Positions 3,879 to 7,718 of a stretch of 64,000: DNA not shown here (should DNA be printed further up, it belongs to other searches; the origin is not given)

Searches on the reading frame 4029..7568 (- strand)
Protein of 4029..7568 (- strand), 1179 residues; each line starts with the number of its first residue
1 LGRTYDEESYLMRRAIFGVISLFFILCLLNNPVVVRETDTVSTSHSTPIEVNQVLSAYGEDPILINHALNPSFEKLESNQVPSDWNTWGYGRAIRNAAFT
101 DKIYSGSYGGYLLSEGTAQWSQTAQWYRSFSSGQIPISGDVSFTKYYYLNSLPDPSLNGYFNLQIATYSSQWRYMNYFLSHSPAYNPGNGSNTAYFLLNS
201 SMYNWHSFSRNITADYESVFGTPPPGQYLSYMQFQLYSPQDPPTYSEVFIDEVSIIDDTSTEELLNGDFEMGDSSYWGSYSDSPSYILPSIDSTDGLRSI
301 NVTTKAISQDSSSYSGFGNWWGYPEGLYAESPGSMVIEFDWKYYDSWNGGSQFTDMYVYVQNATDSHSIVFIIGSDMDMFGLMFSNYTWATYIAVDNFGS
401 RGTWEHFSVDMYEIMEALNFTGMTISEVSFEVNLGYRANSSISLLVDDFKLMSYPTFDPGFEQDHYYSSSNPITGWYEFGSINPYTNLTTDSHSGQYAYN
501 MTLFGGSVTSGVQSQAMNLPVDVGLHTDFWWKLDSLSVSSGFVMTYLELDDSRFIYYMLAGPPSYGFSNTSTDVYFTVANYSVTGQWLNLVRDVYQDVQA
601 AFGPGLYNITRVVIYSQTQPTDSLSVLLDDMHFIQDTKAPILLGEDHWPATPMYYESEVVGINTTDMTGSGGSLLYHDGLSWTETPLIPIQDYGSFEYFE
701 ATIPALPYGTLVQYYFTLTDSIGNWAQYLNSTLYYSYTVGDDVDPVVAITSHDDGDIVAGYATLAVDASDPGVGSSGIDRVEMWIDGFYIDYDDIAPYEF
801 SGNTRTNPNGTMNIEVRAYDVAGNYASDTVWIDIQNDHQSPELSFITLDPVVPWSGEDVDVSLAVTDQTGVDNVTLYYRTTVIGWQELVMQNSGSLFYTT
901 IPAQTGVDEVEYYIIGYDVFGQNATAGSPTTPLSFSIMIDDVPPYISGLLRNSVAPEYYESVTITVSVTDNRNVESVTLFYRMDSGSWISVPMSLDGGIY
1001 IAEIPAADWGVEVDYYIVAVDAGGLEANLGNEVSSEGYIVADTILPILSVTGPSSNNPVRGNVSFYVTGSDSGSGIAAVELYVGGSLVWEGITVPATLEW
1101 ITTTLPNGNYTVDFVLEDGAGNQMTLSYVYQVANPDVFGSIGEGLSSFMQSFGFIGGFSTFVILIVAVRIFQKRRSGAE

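Call 24: search_protein_families(library=pfam, proteins=[window:4029-7568:-], max_evalue=0.001)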
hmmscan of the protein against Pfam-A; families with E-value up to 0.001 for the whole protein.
window:4029-7568:- (1179 aa): 4 families
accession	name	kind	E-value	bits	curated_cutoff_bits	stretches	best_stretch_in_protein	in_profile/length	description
PF17957.7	Big_7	-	6.4e-24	84.8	24.1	2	1046-1112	1-68/70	Bacterial Ig domain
PF11249.13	DUF3047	-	1.3e-06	28.5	27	0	583-622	148-187/198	Protein of unknown function (DUF3047)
PF19077.6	Big_13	-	0.00062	20.6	27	0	1083-1127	47-94/102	Bacterial Ig-like domain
PF21174.3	Glce_b_sandwich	-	0.00083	19.9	27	0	514-602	14-97/123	D-glucuronyl C5-epimerase, beta-sandwich domain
